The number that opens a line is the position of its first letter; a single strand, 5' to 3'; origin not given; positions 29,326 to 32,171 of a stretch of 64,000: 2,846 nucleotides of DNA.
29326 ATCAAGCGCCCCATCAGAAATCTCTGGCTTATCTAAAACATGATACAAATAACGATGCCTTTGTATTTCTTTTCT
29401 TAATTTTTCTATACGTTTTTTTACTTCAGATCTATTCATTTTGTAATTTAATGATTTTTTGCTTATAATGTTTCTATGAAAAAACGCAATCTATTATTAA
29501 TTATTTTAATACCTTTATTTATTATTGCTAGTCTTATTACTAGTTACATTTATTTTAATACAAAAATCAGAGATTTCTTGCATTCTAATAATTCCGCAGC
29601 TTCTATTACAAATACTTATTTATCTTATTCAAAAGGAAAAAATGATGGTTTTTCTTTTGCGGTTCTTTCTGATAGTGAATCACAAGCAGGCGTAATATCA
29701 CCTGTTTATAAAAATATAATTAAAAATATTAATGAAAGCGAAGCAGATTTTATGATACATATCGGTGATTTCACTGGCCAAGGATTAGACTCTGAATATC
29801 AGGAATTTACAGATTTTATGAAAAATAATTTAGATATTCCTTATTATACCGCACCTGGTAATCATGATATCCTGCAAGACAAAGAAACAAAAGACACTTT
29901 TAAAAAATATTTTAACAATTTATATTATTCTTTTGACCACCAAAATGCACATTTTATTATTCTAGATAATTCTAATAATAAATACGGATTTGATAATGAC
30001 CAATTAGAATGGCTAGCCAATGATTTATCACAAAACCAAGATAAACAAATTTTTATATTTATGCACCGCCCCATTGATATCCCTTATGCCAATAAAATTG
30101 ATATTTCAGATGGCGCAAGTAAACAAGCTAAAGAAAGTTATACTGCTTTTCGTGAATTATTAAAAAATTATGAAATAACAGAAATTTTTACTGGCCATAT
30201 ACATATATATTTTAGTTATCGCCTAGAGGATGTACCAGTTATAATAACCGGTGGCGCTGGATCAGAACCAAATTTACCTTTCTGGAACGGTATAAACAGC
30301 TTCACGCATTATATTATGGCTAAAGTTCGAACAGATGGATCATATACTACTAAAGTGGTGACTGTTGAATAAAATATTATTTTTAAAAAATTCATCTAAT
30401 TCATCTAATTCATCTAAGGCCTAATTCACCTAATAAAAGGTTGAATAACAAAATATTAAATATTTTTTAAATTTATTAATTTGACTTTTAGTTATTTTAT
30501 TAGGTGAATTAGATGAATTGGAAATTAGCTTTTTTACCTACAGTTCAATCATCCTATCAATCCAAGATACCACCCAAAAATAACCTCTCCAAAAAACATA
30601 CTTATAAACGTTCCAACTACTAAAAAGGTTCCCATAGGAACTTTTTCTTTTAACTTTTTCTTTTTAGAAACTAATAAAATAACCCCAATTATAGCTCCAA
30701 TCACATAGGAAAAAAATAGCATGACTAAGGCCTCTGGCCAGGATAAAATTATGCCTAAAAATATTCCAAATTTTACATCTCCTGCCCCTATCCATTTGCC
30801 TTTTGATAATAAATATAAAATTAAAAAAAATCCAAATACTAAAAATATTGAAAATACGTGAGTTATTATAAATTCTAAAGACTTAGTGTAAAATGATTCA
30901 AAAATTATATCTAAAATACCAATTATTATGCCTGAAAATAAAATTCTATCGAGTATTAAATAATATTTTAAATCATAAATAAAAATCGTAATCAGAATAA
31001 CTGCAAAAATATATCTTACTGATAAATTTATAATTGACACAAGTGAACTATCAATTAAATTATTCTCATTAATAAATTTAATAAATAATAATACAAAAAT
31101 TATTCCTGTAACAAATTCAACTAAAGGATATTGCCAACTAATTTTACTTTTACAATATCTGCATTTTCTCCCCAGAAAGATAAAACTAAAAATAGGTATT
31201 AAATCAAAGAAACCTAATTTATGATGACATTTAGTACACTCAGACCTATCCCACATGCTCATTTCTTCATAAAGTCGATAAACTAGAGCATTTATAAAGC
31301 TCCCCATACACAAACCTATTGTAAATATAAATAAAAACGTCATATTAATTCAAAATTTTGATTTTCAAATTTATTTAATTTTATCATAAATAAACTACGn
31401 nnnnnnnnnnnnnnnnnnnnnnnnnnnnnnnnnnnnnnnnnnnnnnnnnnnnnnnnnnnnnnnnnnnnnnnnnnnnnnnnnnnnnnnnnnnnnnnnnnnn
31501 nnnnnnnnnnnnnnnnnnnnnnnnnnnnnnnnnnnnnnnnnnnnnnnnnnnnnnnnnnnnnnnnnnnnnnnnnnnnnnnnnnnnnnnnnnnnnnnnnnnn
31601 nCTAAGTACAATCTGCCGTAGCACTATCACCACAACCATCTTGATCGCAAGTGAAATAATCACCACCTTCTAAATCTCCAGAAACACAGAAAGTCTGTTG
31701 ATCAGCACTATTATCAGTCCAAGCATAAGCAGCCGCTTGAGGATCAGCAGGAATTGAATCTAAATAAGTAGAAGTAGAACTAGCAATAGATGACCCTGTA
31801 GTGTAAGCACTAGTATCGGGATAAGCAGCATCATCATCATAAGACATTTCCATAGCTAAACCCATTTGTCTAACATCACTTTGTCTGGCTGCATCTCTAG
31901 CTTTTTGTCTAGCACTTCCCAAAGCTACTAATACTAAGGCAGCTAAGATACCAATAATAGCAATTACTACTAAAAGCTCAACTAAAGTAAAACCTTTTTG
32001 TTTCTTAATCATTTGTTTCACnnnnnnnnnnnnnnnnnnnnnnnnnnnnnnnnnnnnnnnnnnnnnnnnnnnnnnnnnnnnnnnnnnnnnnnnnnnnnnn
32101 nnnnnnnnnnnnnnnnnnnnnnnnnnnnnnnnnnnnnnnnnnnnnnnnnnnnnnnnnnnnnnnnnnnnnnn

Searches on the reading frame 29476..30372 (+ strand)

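Call 3: search_protein_families(library=pfam, proteins=[window:29476-30372:+], max_evalue=0.01)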
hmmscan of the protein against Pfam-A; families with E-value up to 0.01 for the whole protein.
window:29476-30372:+ (298 aa): 2 families
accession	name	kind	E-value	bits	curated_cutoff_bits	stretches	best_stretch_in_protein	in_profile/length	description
PF00149.33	Metallophos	-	2.2e-16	61.3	21.5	1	61-245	3-191/191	Calcineurin-like phosphoesterase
PF12850.12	Metallophos_2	-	0.0042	17.6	27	0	79-262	17-136/154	Calcineurin-like phosphoesterase superfamily domain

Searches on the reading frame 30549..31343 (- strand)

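Call 3: search_protein_families(library=pfam, proteins=[window:30549-31343:-], max_evalue=0.01)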
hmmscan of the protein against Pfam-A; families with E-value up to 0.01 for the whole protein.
window:30549-31343:- (264 aa): 2 families
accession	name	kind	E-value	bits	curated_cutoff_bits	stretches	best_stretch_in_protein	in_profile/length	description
PF06750.18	A24_N_bact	-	5.1e-30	103.8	23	1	9-90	2-84/84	Bacterial Peptidase A24 N-terminal domain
PF01478.23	Peptidase_A24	-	1.1e-12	48.7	26.5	1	112-221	2-104/104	Type IV leader peptidase family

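Call 4: search_protein_families(library=ncbifam, proteins=[window:30549-31343:-], max_evalue=0.01)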
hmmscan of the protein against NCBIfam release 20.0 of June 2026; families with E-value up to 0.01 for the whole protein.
window:30549-31343:- (264 aa): 0 families

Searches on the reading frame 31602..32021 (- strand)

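Call 3: search_protein_families(library=pfam, proteins=[window:31602-32021:-], max_evalue=0.01)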
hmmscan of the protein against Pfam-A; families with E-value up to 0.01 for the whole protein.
window:31602-32021:- (139 aa): 1 family
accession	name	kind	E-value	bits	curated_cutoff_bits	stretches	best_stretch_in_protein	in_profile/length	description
PF07963.17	N_methyl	-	2.1e-10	40.2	21.2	1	6-31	2-27/27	Prokaryotic N-terminal methylation motif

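Call 4: search_protein_families(library=ncbifam, proteins=[window:31602-32021:-], max_evalue=0.01)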
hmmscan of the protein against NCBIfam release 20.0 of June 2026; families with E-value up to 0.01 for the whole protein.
window:31602-32021:- (139 aa): 17 families
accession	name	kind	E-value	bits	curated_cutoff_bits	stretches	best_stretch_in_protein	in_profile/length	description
TIGR01710.1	typeII_sec_gspG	equivalog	1e-13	51.5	88.85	1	9-110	1-110/134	type II secretion system major pseudopilin GspG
TIGR01708.2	typeII_sec_gspH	equivalog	9.1e-11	42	80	1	8-46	1-41/169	type II secretion system minor pseudopilin GspH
TIGR02532.1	IV_pilin_GFxxxE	domain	5.9e-09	35.4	16.3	1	8-31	1-24/24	prepilin-type N-terminal cleavage/methylation domain-containing protein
NF007862.0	PRK10574.1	equivalog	8e-08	32.5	138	1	6-45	2-41/145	prepilin peptidase-dependent pilin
NF041013.1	T4P_ComGE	equivalog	9.6e-08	32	49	1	6-53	1-48/83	competence type IV pilus minor pilin ComGE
NF007800.0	PRK10506.1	equivalog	1.6e-06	28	158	1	2-51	2-51/163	prepilin peptidase-dependent protein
NF041775.1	typeIV_PilA_Myxo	equivalog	6.2e-06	26.3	400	1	7-34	9-36/214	type IV pilin protein PilA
NF040999.1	pilin_ComGC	equivalog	9.8e-06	25.7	75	1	8-51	1-44/84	competence type IV pilus major pilin ComGC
TIGR02596.1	TIGR02596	subfamily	0.00025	21.2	70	1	11-42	1-32/196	Verru_Chthon cassette protein D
TIGR02523.1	type_IV_pilV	equivalog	0.00061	20.3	52.2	1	8-127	1-121/139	type IV pilus modification protein PilV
TIGR01707.1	gspI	equivalog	0.0011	19.4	44.35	1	10-40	1-31/101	type II secretion system minor pseudopilin GspI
TIGR02599.1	TIGR02599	subfamily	0.0025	17.1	256.5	1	10-51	1-43/361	Verru_Chthon cassette protein C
NF041002.1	pilin_ComGF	equivalog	0.003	17.8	80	1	8-45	1-38/139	competence type IV pilus minor pilin ComGF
NF040982.1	ComGD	equivalog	0.0035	17.7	70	1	8-34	1-26/139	competence type IV pilus minor pilin ComGD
NF047828.1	T3SSXpsI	equivalog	0.0041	17.1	150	1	8-47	1-40/132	type II secretion system protein XpsI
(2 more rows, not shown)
